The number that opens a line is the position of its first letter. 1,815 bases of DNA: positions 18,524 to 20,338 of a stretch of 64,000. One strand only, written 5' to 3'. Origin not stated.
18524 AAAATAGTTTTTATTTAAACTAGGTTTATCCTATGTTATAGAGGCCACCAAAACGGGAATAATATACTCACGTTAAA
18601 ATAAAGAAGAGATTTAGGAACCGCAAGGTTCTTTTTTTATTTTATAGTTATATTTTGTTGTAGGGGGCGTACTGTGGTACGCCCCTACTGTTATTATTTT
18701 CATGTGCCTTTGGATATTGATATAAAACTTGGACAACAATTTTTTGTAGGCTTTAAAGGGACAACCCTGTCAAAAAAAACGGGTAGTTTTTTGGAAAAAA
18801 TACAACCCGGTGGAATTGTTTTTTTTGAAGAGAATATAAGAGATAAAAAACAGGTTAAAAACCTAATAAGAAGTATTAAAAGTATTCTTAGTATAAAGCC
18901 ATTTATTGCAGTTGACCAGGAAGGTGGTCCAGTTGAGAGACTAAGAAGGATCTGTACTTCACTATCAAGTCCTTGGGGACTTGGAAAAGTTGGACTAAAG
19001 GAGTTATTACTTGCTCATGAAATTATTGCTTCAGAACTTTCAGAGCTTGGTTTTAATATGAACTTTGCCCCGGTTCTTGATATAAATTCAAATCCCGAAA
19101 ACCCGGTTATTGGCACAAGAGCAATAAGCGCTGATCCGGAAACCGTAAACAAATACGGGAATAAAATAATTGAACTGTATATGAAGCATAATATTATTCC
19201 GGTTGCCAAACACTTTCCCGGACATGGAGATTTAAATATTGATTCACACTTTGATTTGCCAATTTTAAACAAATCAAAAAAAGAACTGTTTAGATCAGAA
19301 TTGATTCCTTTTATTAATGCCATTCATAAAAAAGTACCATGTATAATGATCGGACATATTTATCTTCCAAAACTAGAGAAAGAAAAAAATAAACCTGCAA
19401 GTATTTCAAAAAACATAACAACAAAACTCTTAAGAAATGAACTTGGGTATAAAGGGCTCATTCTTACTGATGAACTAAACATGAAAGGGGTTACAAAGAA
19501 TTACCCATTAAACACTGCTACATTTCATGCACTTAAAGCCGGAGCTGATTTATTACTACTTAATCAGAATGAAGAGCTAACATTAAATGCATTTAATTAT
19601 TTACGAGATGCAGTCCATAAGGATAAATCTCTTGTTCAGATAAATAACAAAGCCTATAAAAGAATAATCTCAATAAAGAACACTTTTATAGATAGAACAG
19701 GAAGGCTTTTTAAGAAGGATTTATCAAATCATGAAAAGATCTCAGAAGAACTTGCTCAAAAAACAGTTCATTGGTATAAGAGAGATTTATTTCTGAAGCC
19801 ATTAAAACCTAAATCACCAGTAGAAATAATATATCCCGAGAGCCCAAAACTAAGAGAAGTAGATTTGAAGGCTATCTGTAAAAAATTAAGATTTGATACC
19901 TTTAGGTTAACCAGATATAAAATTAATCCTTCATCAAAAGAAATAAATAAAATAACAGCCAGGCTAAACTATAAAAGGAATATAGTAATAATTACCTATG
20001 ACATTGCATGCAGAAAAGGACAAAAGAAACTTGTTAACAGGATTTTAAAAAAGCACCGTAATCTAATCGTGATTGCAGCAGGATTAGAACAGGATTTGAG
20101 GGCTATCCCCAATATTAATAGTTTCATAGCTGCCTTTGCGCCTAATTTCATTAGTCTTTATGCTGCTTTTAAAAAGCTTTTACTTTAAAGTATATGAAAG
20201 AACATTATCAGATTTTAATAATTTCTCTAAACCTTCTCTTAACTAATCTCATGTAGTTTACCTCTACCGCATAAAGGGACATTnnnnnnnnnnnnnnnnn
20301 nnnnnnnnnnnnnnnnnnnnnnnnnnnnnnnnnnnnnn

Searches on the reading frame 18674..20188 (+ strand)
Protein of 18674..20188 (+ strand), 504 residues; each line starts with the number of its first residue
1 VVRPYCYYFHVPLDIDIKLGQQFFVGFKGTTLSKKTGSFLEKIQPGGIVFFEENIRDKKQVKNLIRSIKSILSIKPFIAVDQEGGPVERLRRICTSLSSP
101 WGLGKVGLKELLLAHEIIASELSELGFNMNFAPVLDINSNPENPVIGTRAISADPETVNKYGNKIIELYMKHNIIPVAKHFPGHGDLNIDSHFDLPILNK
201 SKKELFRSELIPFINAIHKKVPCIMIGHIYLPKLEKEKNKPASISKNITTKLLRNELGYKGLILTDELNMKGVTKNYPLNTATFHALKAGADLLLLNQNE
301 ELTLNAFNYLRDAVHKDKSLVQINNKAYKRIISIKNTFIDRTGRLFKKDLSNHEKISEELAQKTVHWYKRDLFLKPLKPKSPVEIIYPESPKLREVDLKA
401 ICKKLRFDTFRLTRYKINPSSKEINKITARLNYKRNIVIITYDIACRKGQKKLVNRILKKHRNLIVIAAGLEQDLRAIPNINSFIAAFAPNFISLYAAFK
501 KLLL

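Call 77: search_protein_families(library=pfam, proteins=[window:18674-20188:+], max_evalue=0.00001)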
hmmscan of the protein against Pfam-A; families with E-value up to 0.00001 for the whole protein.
window:18674-20188:+ (504 aa): 1 family
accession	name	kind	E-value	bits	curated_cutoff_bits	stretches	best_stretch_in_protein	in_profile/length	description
PF00933.27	Glyco_hydro_3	-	5.4e-63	213.8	27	1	16-333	3-315/316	Glycosyl hydrolase family 3 N terminal domain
